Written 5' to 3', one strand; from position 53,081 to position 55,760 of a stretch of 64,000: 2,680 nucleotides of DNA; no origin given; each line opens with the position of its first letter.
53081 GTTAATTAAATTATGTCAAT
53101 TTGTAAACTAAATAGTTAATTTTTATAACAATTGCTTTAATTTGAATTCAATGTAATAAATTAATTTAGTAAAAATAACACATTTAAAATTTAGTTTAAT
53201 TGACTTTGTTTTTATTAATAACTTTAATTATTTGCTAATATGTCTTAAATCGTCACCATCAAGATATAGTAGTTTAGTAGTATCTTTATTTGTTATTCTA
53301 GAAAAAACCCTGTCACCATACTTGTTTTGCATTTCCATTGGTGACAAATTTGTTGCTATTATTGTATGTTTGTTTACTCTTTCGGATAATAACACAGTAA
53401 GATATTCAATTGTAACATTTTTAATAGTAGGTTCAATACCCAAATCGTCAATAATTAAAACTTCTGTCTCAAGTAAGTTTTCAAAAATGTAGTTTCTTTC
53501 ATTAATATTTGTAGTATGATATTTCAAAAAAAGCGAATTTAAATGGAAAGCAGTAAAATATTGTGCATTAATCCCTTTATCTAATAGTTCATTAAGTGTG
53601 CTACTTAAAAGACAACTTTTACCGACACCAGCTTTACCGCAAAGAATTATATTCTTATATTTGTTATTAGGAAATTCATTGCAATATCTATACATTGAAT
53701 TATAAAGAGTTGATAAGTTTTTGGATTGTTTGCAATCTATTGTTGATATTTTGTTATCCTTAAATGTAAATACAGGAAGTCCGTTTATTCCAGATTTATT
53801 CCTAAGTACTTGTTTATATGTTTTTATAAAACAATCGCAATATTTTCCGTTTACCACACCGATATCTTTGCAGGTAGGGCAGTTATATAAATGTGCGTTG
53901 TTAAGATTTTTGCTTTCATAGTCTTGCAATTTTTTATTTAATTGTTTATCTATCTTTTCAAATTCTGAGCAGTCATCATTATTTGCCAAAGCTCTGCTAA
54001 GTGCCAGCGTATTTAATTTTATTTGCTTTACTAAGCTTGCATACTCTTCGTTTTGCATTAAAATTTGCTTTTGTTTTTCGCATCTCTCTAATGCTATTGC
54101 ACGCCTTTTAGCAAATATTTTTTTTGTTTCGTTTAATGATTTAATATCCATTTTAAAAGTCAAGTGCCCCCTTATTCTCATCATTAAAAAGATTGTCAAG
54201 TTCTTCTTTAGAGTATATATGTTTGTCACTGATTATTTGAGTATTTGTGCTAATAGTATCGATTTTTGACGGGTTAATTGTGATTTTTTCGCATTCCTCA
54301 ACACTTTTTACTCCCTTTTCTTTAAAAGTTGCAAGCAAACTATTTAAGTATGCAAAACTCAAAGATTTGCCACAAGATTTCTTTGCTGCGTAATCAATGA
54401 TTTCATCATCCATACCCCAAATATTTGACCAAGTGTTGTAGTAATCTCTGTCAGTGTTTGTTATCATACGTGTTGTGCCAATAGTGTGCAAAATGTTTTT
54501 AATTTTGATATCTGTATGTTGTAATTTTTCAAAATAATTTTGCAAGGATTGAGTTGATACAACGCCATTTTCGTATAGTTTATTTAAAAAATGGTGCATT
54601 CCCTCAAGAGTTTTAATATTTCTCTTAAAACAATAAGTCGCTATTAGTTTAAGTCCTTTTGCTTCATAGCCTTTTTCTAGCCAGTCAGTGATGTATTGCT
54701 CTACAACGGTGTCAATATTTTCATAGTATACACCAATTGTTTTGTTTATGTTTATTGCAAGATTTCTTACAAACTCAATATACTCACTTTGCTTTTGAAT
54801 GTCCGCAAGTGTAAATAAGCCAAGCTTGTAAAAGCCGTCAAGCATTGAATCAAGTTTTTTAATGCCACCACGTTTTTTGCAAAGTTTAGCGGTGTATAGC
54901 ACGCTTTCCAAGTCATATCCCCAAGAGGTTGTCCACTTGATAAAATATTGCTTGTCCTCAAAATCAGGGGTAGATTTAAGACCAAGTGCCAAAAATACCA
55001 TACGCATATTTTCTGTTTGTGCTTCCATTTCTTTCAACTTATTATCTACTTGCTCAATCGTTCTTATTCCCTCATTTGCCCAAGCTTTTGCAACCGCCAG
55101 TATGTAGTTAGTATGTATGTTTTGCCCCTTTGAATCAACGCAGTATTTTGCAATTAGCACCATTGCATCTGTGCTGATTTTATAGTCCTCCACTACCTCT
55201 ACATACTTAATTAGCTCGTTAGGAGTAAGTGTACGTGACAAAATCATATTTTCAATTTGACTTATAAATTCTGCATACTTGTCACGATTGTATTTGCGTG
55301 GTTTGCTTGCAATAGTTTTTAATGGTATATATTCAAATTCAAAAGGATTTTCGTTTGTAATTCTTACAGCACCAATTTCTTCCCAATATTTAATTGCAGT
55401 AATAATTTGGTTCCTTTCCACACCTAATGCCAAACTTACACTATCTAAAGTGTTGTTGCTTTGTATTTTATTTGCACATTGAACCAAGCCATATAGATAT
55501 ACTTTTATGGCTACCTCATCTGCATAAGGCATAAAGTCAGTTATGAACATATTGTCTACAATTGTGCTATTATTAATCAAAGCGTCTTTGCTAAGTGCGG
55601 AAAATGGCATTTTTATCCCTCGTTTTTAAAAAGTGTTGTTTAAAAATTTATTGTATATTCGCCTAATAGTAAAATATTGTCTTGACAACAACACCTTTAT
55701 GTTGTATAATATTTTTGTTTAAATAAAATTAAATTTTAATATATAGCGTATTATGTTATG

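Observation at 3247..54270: Recurrent, strand-biased ~19-nt motif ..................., mostly just upstream of start codons but also inside two genes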

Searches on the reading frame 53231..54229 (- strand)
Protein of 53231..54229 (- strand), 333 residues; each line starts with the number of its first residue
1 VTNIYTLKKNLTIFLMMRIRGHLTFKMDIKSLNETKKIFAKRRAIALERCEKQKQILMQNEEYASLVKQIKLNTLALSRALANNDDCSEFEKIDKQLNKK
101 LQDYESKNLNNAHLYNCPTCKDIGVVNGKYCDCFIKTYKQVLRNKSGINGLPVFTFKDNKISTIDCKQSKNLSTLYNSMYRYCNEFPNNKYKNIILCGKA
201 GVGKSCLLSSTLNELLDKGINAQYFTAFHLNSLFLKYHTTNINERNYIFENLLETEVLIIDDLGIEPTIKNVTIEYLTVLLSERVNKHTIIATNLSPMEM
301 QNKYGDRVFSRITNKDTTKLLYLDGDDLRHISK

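Call 24: search_protein_families(library=pfam, proteins=[window:53231-54229:-], max_evalue=0.001)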
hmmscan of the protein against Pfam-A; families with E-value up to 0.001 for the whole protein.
window:53231-54229:- (333 aa): 2 families
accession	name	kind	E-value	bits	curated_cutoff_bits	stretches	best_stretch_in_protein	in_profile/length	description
PF01695.23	IstB_IS21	-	6.5e-10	39.3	24.1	1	190-309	91-208/238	IstB-like ATP binding protein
PF00308.24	Bac_DnaA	-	1.2e-05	26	23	1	184-313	27-156/162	Bacterial DnaA ATPAse domain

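Call 47: find_homologous_proteins(query=window:53231-54229:-, max_evalue=1e-30)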
Query window:53231-54229:- (333 aa): 44 proteins with E <= 1e-30 among 1765 candidates.
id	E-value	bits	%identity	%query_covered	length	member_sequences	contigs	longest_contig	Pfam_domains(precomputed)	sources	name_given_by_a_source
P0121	1.4e-200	683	99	93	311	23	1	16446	PF01695.24,PF00308.25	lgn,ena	-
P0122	8.3e-154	529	79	92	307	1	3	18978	PF01695.24,PF00308.25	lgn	-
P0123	4.0e-147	507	75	92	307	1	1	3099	PF01695.24,PF00308.25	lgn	-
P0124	6.6e-141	487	73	92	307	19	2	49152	PF01695.24,PF00308.25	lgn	-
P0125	7.2e-136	470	71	92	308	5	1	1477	PF01695.24,PF00308.25,PF05673.20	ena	-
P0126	8.1e-136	470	71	92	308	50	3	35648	PF01695.24,PF00308.25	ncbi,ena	-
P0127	1.4e-132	459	68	92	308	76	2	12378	PF01695.24,PF00308.25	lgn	-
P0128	4.9e-130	451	67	92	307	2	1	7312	PF01695.24,PF00308.25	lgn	-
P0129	2.5e-128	445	66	92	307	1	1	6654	PF01695.24,PF00308.25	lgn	-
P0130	3.0e-125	435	65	92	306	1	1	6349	PF01695.24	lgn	-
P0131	4.4e-124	431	64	92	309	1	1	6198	PF01695.24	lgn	-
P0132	2.0e-122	426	63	92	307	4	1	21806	PF01695.24,PF00308.25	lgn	-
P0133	5.8e-121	421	64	92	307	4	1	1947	PF01695.24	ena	-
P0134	2.6e-120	419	62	92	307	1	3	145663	PF01695.24,PF00308.25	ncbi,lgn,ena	-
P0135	1.2e-119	417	63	92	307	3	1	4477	PF01695.24,PF00308.25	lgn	-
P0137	1.2e-115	404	61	91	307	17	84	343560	PF01695.24,PF00308.25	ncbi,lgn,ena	-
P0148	4.3e-74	267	45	89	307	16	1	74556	PF01695.24,PF00308.25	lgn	-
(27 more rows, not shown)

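Call 48: find_encoding_contigs(protein=P0122, flank=10000, max_places=1)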
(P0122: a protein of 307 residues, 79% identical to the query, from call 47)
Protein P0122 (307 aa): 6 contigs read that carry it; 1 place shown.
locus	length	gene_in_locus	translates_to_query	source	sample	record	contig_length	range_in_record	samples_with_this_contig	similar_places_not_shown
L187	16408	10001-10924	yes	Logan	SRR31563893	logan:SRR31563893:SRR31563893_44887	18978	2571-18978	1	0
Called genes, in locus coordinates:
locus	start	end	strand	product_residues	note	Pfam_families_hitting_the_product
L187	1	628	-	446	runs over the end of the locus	PF01938:TRAM, PF05958:tRNA_U5-meth_tr, PF09445:Methyltransf_15 (weak)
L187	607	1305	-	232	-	-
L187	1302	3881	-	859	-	PF00122:E1-E2_ATPase, PF00702:Hydrolase, PF08282:Hydrolase_3 (weak)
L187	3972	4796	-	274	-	PF10609:ParA, PF13614:AAA_31 (faint), PF01656:CbiA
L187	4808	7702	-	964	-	-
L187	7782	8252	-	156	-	-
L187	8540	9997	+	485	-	PF07261:DnaB_2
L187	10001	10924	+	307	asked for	PF01695:IstB_IS21 (weak), PF00308:Bac_DnaA (weak)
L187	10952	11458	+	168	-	PF01842:ACT, PF22629:ACT_AHAS_ss, PF13710:ACT_5, PF10369:ALS_ss_C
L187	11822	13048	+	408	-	PF00291:PALP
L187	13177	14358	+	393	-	PF03706:LPG_synthase_TM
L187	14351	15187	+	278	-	PF01501:Glyco_transf_8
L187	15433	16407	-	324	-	?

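Call 49: find_encoding_contigs(protein=P0124, flank=10000, max_places=1)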
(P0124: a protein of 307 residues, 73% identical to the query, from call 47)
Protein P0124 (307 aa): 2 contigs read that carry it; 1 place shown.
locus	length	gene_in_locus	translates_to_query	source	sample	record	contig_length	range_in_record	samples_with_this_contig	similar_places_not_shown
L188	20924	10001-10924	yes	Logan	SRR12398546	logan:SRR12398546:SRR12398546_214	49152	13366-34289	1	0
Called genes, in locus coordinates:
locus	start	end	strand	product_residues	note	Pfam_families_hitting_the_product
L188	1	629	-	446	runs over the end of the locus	PF01938:TRAM, PF05958:tRNA_U5-meth_tr, PF02475:TRM5-TYW2_MTfase (weak), PF09445:Methyltransf_15 (weak)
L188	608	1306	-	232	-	PF08713:DNA_alkylation (weak)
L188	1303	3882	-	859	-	PF00122:E1-E2_ATPase, PF00702:Hydrolase, PF08282:Hydrolase_3 (weak)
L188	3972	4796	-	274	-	PF10609:ParA, PF13614:AAA_31 (faint), PF01656:CbiA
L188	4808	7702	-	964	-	-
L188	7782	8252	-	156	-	-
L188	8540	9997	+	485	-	PF07261:DnaB_2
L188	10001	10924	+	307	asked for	PF01695:IstB_IS21, PF00308:Bac_DnaA (weak)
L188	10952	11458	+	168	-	PF01842:ACT, PF22629:ACT_AHAS_ss, PF13710:ACT_5, PF10369:ALS_ss_C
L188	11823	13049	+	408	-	PF00291:PALP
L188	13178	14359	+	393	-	PF03706:LPG_synthase_TM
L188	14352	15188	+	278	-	PF01501:Glyco_transf_8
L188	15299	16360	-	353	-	-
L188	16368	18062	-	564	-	PF02534:T4SS-DNA_transf, PF10412:TrwB_AAD_bind, PF12696:TraG-D_C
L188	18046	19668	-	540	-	-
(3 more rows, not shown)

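Call 50: find_encoding_contigs(protein=P0126, flank=10000, max_places=1)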
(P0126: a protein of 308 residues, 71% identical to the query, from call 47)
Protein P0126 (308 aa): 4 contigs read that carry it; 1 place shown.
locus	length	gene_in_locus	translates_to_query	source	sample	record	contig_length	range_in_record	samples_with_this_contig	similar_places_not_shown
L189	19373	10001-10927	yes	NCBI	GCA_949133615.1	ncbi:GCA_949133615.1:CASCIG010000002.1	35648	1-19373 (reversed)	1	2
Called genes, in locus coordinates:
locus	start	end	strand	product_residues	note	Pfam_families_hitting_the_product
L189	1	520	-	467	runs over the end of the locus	PF01938:TRAM, PF05958:tRNA_U5-meth_tr, PF02475:TRM5-TYW2_MTfase (faint), PF09445:Methyltransf_15 (weak)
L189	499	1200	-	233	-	-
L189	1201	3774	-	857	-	PF00122:E1-E2_ATPase, PF00702:Hydrolase, PF08282:Hydrolase_3 (faint)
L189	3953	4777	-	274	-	PF10609:ParA, PF13614:AAA_31 (faint), PF01656:CbiA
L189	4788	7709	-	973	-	-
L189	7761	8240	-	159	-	-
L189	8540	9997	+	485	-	PF07261:DnaB_2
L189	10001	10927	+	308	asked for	PF01695:IstB_IS21, PF00308:Bac_DnaA (weak)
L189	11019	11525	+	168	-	PF01842:ACT, PF22629:ACT_AHAS_ss, PF13710:ACT_5, PF10369:ALS_ss_C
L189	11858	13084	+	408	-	PF00291:PALP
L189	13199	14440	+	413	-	PF03706:LPG_synthase_TM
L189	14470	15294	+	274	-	PF01501:Glyco_transf_8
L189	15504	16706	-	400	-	PF00009:GTP_EFTU, PF03144:GTP_EFTU_D2, PF03143:GTP_EFTU_D3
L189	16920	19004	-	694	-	PF00009:GTP_EFTU, PF03144:GTP_EFTU_D2, PF22042:EF-G_D2, PF14492:EFG_III, PF16658:RF3_C (weak), PF03764:EFG_IV, PF00679:EFG_C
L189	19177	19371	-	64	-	?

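Call 51: find_encoding_contigs(protein=P0134, flank=10000, max_places=1)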
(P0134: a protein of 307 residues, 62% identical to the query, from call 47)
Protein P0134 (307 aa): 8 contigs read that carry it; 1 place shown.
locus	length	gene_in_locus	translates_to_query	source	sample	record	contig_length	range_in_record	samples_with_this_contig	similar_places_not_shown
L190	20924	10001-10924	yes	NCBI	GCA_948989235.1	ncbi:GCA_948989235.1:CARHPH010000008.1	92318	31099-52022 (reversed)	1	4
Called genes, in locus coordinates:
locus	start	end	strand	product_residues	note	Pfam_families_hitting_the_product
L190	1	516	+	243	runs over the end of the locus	PF00753:Lactamase_B, PF23023:Anti-Pycsar_Apyc1 (weak), PF12706:Lactamase_B_2 (faint)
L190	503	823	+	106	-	-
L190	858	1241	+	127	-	-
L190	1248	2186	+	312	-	PF14297:Lin1244_N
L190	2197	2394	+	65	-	-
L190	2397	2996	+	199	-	-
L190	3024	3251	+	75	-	-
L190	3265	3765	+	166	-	PF18143:HAD_SAK_2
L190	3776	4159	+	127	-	-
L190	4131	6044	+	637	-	PF07591:PT-HINT (weak), PF13403:Hint_2, PF14890:Intein_splicing, PF00145:DNA_methylase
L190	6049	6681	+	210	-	PF00145:DNA_methylase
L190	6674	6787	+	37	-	-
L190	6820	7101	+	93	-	-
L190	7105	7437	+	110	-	-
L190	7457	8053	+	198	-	-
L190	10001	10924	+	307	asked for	PF01695:IstB_IS21, PF00308:Bac_DnaA (weak)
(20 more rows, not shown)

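Call 56: find_encoding_contigs(protein=P0137, flank=10000, max_places=1)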
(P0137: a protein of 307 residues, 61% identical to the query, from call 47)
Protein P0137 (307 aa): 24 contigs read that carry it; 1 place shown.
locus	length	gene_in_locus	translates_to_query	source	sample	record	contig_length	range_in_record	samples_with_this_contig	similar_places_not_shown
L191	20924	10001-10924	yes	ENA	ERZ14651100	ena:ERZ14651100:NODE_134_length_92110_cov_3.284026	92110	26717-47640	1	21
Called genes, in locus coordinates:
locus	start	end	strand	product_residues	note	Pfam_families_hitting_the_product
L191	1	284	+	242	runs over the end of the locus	PF00753:Lactamase_B, PF23023:Anti-Pycsar_Apyc1 (weak), PF12706:Lactamase_B_2 (faint)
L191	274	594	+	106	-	-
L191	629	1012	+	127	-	-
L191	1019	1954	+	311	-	PF14297:Lin1244_N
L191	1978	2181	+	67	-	-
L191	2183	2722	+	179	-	PF05063:MT-A70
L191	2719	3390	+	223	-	-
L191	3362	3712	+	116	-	-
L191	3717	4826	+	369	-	PF00145:DNA_methylase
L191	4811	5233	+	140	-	PF00145:DNA_methylase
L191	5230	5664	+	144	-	-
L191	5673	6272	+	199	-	-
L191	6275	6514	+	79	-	-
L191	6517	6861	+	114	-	-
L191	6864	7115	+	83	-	-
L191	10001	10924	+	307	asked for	PF01695:IstB_IS21, PF00308:Bac_DnaA (weak)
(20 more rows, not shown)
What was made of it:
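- Tried and rejected: Two DnaI homologues turned out to be prophage genes (calls 51, 56).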

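Call 57: find_encoding_contigs(protein=P0148, flank=10000, max_places=1)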
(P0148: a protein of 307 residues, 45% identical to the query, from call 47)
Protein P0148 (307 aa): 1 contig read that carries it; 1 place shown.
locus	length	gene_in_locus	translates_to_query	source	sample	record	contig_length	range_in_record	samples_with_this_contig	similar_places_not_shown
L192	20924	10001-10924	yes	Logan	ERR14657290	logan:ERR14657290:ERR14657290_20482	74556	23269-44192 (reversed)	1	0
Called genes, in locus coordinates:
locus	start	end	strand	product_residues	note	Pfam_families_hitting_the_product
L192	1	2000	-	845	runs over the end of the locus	PF00122:E1-E2_ATPase, PF00702:Hydrolase, PF08282:Hydrolase_3 (weak)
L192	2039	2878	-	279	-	PF10609:ParA, PF13614:AAA_31 (faint), PF01656:CbiA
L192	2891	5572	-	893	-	-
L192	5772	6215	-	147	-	-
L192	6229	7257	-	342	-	PF12679:ABC2_membrane_2, PF10920:DUF2705, PF12730:ABC2_membrane_4 (weak)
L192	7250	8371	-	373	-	PF00005:ABC_tran, PF13304:AAA_21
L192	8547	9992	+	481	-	PF07261:DnaB_2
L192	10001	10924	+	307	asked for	PF00308:Bac_DnaA (weak), PF01695:IstB_IS21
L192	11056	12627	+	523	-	PF02776:TPP_enzyme_N, PF00205:TPP_enzyme_M, PF02775:TPP_enzyme_C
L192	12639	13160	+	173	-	PF01842:ACT, PF22629:ACT_AHAS_ss, PF13710:ACT_5, PF10369:ALS_ss_C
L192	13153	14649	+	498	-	PF00682:HMGL-like, PF22617:HCS_D2, PF08502:LeuA_dimer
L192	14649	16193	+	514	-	PF00682:HMGL-like, PF22617:HCS_D2, PF08502:LeuA_dimer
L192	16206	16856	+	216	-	PF01841:Transglut_core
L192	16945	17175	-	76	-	PF00550:PP-binding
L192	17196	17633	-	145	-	PF01648:ACPS (weak)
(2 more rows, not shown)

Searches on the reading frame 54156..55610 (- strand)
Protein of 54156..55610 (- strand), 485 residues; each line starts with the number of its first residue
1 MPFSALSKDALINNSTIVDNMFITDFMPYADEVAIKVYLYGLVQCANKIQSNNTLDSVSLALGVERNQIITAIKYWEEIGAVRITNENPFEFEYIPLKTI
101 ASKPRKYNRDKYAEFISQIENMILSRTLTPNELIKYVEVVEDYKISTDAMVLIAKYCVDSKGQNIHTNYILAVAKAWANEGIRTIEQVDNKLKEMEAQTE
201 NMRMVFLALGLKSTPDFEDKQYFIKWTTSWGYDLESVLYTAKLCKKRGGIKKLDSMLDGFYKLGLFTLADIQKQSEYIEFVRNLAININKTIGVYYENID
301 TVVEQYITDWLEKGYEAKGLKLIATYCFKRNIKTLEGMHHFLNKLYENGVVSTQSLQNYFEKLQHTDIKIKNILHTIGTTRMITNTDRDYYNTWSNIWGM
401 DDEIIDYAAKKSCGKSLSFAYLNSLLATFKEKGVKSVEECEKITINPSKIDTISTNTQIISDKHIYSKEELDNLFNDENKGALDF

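Call 24: search_protein_families(library=pfam, proteins=[window:54156-55610:-], max_evalue=0.001)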
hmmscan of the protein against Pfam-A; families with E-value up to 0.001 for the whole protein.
window:54156-55610:- (485 aa): 2 families
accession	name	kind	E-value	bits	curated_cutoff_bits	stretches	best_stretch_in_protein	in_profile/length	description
PF07261.16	DnaB_2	-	5e-31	106.7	22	2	118-190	3-72/74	Replication initiation and membrane attachment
PF10391.15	DNA_pol_lambd_f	-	0.00082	19.6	29.8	0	173-191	13-31/51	Fingers domain of DNA polymerase lambda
